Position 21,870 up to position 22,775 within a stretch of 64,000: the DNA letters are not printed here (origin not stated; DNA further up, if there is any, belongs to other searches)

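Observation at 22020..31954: Nine-gene GST / SMP-30 lactonase / TTT transporter / two PrpD-like / RraA-like operon with divergent IclR: possible non-orthologous lower pathway for a lactone-tricarboxylate such as 2-pyrone-4,6-dicarboxylate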

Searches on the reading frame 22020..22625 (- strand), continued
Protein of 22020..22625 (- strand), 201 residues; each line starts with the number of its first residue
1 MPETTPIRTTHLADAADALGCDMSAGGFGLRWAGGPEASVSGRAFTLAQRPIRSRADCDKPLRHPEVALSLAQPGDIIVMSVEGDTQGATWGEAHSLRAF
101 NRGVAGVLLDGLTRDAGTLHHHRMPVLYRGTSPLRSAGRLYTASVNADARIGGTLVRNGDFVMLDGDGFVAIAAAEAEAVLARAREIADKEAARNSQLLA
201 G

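Call 36: find_related_loci(query=A1, collection=metagenome_contigs, flank=10000)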
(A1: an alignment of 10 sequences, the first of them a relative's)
Query A1 (201 aa) in metagenome_contigs; peptide patterns used: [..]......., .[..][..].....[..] (x = any residue, [..] = any of these).
176 stretches matched a pattern; 9 encode a relative of the query (tblastn E <= 1e-3); 9 distinct loci.
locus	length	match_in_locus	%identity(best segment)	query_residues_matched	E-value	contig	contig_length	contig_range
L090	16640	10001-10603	65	1-200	3e-77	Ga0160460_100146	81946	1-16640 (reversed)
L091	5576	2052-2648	48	1-198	1e-55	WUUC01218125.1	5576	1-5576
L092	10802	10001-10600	50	1-200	3e-53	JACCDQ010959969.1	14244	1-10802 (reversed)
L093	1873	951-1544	51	5-201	6e-54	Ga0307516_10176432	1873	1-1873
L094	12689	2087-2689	48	3-201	1e-51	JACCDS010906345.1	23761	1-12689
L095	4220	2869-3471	48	3-201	1e-51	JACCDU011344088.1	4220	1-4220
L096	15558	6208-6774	47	4-201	2e-45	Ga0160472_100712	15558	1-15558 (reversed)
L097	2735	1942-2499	50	7-200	3e-37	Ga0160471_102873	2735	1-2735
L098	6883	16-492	50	37-200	8e-37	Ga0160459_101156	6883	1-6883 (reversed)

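Call 38: search_solved_structures(query=L005:5208-6038:+, max_evalue=0.001)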
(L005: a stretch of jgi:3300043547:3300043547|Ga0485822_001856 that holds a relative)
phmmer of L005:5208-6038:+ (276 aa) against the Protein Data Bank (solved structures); distinct sequences matched with E-value up to 0.001: 3.
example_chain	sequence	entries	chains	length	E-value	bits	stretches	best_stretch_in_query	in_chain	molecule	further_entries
2ffi_A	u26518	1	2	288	0.00035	23.5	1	44-236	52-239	2-pyrone-4,6-dicarboxylic acid hydrolase, putative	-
4i6k_A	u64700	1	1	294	0.00073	22.4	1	26-250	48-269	Amidohydrolase family protein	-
6uvz_A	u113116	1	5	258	0.00089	22.1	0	151-251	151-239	Amidohydrolase 2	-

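Call 42: search_protein_families(library=pfam, proteins=[L092:13-840:+, L092:1929-2855:-, L092:2911-3996:-, L094:3728-4765:+, L094:5038-5841:+, L094:6873-9944:-, L094:9941-10618:-, L094:11262-12482:+, L091:2694-3662:+, L091:3448-4110:+])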
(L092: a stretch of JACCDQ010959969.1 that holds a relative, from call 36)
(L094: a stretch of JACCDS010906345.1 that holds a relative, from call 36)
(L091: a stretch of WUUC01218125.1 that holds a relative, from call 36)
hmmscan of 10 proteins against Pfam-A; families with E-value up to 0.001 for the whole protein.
L092:13-840:+ (275 aa): 1 family
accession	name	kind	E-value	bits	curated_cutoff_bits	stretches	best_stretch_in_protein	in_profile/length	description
PF02538.19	Hydantoinase_B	-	2.7e-63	214.7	26.8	1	2-244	269-519/519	Hydantoinase B/oxoprolinase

L092:1929-2855:- (308 aa): 2 families
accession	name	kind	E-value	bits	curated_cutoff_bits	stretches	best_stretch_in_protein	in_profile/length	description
PF03466.25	LysR_substrate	-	9.3e-37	126.9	28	1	87-292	2-208/209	LysR substrate binding domain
PF00126.33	HTH_1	-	1.2e-20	73.6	26.6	1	5-62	3-60/60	Bacterial regulatory helix-turn-helix protein, lysR family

L092:2911-3996:- (361 aa): 2 families
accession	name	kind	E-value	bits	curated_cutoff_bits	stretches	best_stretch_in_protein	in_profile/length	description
PF02317.23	Octopine_DH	-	9.9e-32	110.5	30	1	179-325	3-150/150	NAD/NADP octopine/nopaline dehydrogenase, alpha-helical domain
PF02558.23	ApbA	-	1.6e-05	25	22.2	1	3-100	1-98/150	Ketopantoate reductase PanE/ApbA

L094:3728-4765:+ (345 aa): 0 families

L094:5038-5841:+ (267 aa): 1 family
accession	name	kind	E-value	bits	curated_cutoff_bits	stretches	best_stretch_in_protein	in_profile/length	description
PF03328.21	HpcH_HpaI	-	9.4e-07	28.8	25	1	23-240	9-214/221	HpcH/HpaI aldolase/citrate lyase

L094:6873-9944:- (1023 aa): 3 families
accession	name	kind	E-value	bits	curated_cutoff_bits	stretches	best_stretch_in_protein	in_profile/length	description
PF02913.24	FAD-oxidase_C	-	8.5e-59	199.7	21.2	1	281-533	2-248/248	FAD linked oxidases, C-terminal domain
PF01565.28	FAD_binding_4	-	2e-33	115.5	26.4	1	52-188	1-134/139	FAD binding domain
PF13183.11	Fer4_8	-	3.4e-05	24.7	27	1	569-674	3-68/68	4Fe-4S dicluster domain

L094:9941-10618:- (225 aa): 3 families
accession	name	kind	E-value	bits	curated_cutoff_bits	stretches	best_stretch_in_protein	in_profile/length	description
PF07729.17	FCD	-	2.3e-25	89.8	24.3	1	76-202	1-124/125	FCD domain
PF00392.27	GntR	-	1e-17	64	27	1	5-66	2-64/64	Bacterial regulatory proteins, gntR family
PF13412.12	HTH_24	-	0.0002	21.3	21.9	1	32-55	23-46/48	Winged helix-turn-helix DNA-binding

L094:11262-12482:+ (406 aa): 2 families
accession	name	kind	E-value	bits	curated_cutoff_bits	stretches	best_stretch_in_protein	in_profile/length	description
PF02826.25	2-Hacid_dh_C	-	2.2e-59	200.3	25.1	1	181-357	1-178/178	D-isomer specific 2-hydroxyacid dehydrogenase, NAD binding domain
PF00389.36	2-Hacid_dh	-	1.1e-20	74.1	24.6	1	131-389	53-134/134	D-isomer specific 2-hydroxyacid dehydrogenase, catalytic domain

L091:2694-3662:+ (322 aa): 1 family
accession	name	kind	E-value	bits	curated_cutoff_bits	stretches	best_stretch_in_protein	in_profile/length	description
PF00171.27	Aldedh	-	6.4e-76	256.2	23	1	4-300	11-302/461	Aldehyde dehydrogenase family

L091:3448-4110:+ (220 aa): 1 family
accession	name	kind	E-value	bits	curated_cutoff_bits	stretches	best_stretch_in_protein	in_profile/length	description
PF00171.27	Aldedh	-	2.3e-41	142.3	23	1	48-204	301-461/461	Aldehyde dehydrogenase family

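Call 52: search_solved_structures(query=A1, max_evalue=0.00001, show_alignments=4)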
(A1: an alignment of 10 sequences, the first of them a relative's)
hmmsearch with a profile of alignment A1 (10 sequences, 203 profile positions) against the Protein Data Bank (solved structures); distinct sequences matched with E-value up to 0.00001: 10.
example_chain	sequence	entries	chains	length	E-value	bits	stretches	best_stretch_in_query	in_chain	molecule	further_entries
3k4i_A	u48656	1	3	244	1.9e-28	102.3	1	6-201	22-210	uncharacterized protein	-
5x15_A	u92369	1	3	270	3.2e-18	68.9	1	17-191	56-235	Putative transferase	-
5ir2_A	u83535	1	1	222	1.7e-15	60.1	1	38-192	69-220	Cellulase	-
3noj_A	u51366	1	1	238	1.5e-13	53.7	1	66-201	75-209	4-carboxy-4-hydroxy-2-oxoadipate aldolase/oxaloacetate decarboxylase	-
2pcn_A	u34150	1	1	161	1.1e-12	50.9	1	70-173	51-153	S-adenosylmethionine:2-demethylmenaquinone methyltransferase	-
1j3l_A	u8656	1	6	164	1.3e-12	50.6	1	74-174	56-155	Demethylmenaquinone Methyltransferase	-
3c8o_A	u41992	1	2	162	1.2e-10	44.2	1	74-174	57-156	Regulator of ribonuclease activity A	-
1vi4_A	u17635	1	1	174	9.1e-10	41.3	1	72-171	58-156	Regulator of ribonuclease activity A protein 1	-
1nxj_A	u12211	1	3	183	4.6e-08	35.8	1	71-172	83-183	Probable S-adenosylmethionine:2-demethylmenaquinone methyltransferase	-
2c5q_A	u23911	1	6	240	4.9e-07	32.4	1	87-178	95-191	RRAA-LIKE PROTEIN YER010C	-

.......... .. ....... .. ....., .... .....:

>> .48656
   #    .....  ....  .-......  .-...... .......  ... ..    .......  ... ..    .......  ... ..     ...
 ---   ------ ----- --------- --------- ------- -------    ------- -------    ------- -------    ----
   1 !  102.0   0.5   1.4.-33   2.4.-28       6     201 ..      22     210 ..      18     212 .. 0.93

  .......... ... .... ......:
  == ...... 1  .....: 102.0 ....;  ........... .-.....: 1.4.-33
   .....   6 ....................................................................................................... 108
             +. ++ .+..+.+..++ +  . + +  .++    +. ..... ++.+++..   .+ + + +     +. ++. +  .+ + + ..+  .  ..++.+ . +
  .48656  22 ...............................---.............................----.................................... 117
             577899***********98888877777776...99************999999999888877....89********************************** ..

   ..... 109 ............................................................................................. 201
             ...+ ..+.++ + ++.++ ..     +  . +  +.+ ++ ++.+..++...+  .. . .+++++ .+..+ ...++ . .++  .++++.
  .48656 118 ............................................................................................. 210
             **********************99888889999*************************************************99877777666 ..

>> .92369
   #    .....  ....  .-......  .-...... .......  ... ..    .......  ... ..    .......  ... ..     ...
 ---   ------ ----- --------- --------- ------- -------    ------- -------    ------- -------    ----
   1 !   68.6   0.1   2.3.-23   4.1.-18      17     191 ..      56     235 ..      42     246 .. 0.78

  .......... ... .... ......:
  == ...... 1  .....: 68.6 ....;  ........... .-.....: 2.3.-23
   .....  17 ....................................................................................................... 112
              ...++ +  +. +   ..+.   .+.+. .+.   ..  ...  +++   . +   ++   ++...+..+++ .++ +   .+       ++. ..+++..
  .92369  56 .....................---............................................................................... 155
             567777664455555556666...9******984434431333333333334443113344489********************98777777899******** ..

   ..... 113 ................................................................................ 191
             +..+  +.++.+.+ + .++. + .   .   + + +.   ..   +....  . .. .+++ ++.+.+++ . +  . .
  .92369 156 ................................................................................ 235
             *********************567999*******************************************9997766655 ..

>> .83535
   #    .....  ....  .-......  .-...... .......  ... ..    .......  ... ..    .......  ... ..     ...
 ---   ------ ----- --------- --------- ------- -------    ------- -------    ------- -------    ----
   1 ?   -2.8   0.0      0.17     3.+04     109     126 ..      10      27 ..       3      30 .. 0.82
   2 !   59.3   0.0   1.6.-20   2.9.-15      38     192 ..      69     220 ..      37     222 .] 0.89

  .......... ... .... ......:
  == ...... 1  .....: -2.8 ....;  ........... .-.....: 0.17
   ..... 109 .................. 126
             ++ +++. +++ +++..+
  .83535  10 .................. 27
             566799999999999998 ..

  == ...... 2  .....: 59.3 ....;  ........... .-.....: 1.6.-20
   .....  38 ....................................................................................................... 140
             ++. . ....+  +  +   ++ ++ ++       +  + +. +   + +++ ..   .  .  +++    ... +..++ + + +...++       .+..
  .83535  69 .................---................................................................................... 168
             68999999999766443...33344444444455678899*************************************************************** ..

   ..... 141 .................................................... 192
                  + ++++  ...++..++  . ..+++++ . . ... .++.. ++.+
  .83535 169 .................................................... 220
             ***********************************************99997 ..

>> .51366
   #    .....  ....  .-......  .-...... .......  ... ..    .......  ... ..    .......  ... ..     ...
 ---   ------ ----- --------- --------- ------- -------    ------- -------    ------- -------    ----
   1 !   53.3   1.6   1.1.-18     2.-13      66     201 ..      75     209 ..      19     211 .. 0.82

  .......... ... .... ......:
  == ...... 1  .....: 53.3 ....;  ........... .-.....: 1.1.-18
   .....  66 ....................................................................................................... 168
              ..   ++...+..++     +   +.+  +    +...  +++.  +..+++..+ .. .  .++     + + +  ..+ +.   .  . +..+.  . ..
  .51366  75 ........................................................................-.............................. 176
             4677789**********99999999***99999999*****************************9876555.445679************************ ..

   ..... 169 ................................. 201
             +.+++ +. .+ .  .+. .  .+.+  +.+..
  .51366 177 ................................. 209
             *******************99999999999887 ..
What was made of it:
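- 22020..22625 (-): RraA-like protein (201 aa; PZQ48178.1 / DI556_15260). Predicted divalent-metal-dependent retro-aldolase or beta-keto-acid decarboxylase that forms pyruvate. Last gene of the operon. E93/R114/D115/E191 align with D102/R123/D124/E199 of P. putida HMG/CHA aldolase 3noj (call 52).
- Closest known: Protocatechuate 4,5-cleavage / gallate lower pathway. Same: The final enzyme has the same RraA-like fold and the same catalytic Arg-Asp, acidic residue and Glu (call 52).
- The catalytic tetrad of HMG/CHA aldolase is conserved (call 52).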

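Call 63: search_dna_similar(query=window:22020-22625:-, collection=plasmids, mode=protein, max_evalue=1e-20, max_rows=25)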
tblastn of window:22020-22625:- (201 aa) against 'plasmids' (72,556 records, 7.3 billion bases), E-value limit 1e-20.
Records with a match: 1; places in all: 1; records where one place covers at least 80% of the query: 1.
Best place of each record, by identity: <60% 1.
By first word of the organism name: Sinorhizobium 1.
By predicted mobility (MOB-suite, as given by PLSDB): non-mobilizable 1.
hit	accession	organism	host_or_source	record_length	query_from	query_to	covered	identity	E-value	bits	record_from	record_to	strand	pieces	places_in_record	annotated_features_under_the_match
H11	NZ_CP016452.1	Sinorhizobium sp. RAC02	Microbial isolate,Algal phycosphere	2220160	5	169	82%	44.3%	1e-26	113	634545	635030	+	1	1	none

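Call 64: get_annotated_region(hit=H11, flank=14000)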
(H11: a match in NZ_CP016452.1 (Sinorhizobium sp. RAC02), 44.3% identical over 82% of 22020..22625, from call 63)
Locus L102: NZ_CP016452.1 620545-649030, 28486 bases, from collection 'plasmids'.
description: Sinorhizobium sp. RAC02 plasmid pBSY16_1, complete sequence
organism: Sinorhizobium sp. RAC02 (NCBI taxid 1842534)
taxonomy: Bacteria; Pseudomonadota; Alphaproteobacteria; Hyphomicrobiales; Rhizobiaceae; Sinorhizobium; Sinorhizobium sp. RAC02
host: -; source: Microbial isolate,Algal phycosphere; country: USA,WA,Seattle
typing (MOB-suite, as given by PLSDB): non-mobilizable
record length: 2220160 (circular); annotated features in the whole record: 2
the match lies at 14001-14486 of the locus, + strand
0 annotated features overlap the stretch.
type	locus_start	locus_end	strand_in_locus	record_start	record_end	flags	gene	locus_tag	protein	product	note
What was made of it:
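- Tried and rejected: A protein-mode search then found one record, Sinorhizobium sp. RAC02, which is unannotated (calls 63, 64).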

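Call 67: search_protein_families(library=pfam, proteins=[L102:1314-2471:+, L102:2599-3705:+, L102:3816-5336:-, L102:5062-5733:-, L102:5746-6582:-, L102:14975-16669:+, L102:16680-17618:+, L102:17615-18436:+, L102:18557-19690:+, L102:24402-25679:-])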
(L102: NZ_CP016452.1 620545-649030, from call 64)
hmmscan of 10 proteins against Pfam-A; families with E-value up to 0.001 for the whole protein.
L102:1314-2471:+ (385 aa): 2 families
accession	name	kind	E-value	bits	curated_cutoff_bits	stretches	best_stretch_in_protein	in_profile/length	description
PF01546.33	Peptidase_M20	-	9.4e-34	117.6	24.6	1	66-379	2-205/206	Peptidase family M20/M25/M40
PF07687.19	M20_dimer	-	8.1e-15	55.1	21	1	169-273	1-97/107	Peptidase dimerisation domain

L102:2599-3705:+ (368 aa): 2 families
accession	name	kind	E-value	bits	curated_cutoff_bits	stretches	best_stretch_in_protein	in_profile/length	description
PF03466.25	LysR_substrate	-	3.6e-38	131.5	28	1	146-348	4-206/209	LysR substrate binding domain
PF00126.33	HTH_1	-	3.2e-21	75.5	26.6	1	59-119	1-60/60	Bacterial regulatory helix-turn-helix protein, lysR family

L102:3816-5336:- (506 aa): 0 families

L102:5062-5733:- (223 aa): 1 family
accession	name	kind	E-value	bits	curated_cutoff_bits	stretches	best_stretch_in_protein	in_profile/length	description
PF05962.17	HutD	-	8.7e-38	130.7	25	1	41-207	3-172/181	HutD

L102:5746-6582:- (278 aa): 1 family
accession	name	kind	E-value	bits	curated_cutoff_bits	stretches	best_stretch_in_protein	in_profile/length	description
PF06574.18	FAD_syn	-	3.6e-40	137.8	27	1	32-181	6-157/158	FAD synthetase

L102:14975-16669:+ (564 aa): 1 family
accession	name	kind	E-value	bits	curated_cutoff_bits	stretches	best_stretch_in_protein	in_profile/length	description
PF00496.27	SBP_bac_5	-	1.5e-75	255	32.4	1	122-482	1-366/368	Bacterial extracellular solute-binding proteins, family 5 Middle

L102:16680-17618:+ (312 aa): 2 families
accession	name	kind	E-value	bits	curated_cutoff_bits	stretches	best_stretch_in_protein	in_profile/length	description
PF00528.27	BPD_transp_1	-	6.3e-34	117.7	26.4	1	120-309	3-183/184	Binding-protein-dependent transport system inner membrane component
PF19300.4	BPD_transp_1_N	-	2.5e-06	28.1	23.8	1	1-78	1-73/114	Binding-prot-dependent transport system membrane comp, N-term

L102:17615-18436:+ (273 aa): 1 family
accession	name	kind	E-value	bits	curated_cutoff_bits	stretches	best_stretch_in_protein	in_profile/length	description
PF00528.27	BPD_transp_1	-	4.4e-19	69.4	26.4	1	97-262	1-169/184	Binding-protein-dependent transport system inner membrane component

L102:18557-19690:+ (377 aa): 5 families
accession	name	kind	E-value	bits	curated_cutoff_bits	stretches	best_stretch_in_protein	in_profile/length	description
PF00005.33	ABC_tran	-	3.3e-27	96.2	25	2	192-326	3-137/137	ABC transporter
PF13401.12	AAA_22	-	1.4e-05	25.8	27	1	201-362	6-128/130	AAA domain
PF13304.12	AAA_21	-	3.7e-05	24.4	27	0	284-360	224-302/304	AAA domain, putative AbiEii toxin, Type IV TA system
PF08352.17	oligo_HPY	-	4.3e-05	24.3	27.1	1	134-161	1-28/65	Oligopeptide/dipeptide transporter, C-terminal region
PF13191.12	AAA_16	-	0.00013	22.9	32.6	1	198-346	20-161/167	AAA ATPase domain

L102:24402-25679:- (425 aa): 3 families
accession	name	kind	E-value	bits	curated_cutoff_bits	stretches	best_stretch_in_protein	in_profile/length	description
PF02518.31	HATPase_c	-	5.8e-09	36.8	26.4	1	313-403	3-110/111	Histidine kinase-, DNA gyrase B-, and HSP90-like ATPase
PF13581.12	HATPase_c_2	-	1.6e-05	25.4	27.4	1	319-371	35-91/127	Histidine kinase-like ATPase domain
PF01590.32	GAF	-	0.0005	21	22.4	0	92-162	65-129/133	GAF domain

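Call 76: search_protein_representatives(protein=window:22020-22625:-)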
Query: 201 residues. Proteins with E-value up to 0.001 (for the whole library): 3828; up to 1e-10: 826; up to 1e-30: 14. The best 150 are listed.
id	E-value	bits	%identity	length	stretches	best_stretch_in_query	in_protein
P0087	3.0e-46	174.0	50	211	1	4-199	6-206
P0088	3.8e-45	170.4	46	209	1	5-198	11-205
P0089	4.7e-38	147.2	42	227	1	6-199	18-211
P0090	7.3e-37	143.3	44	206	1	3-199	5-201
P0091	1.4e-36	142.4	47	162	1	41-196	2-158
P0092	4.3e-36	140.8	43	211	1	7-198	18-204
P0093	1.6e-35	138.9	45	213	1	6-198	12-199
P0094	4.7e-35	137.4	53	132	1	71-198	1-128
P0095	6.5e-35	137.0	33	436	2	7-199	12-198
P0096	6.5e-34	133.7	48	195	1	7-149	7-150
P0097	2.3e-32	128.7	42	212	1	11-197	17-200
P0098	3.4e-32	128.1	44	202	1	11-199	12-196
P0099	5.8e-32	127.3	42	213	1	8-198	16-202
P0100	6.2e-31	124.0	41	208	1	8-200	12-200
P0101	1.8e-28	116.0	38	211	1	9-194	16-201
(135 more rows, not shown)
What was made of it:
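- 22020..22625 (-): The subfamily is tiny: 14 representatives at E<=1e-30 among 1.84 billion (call 76).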
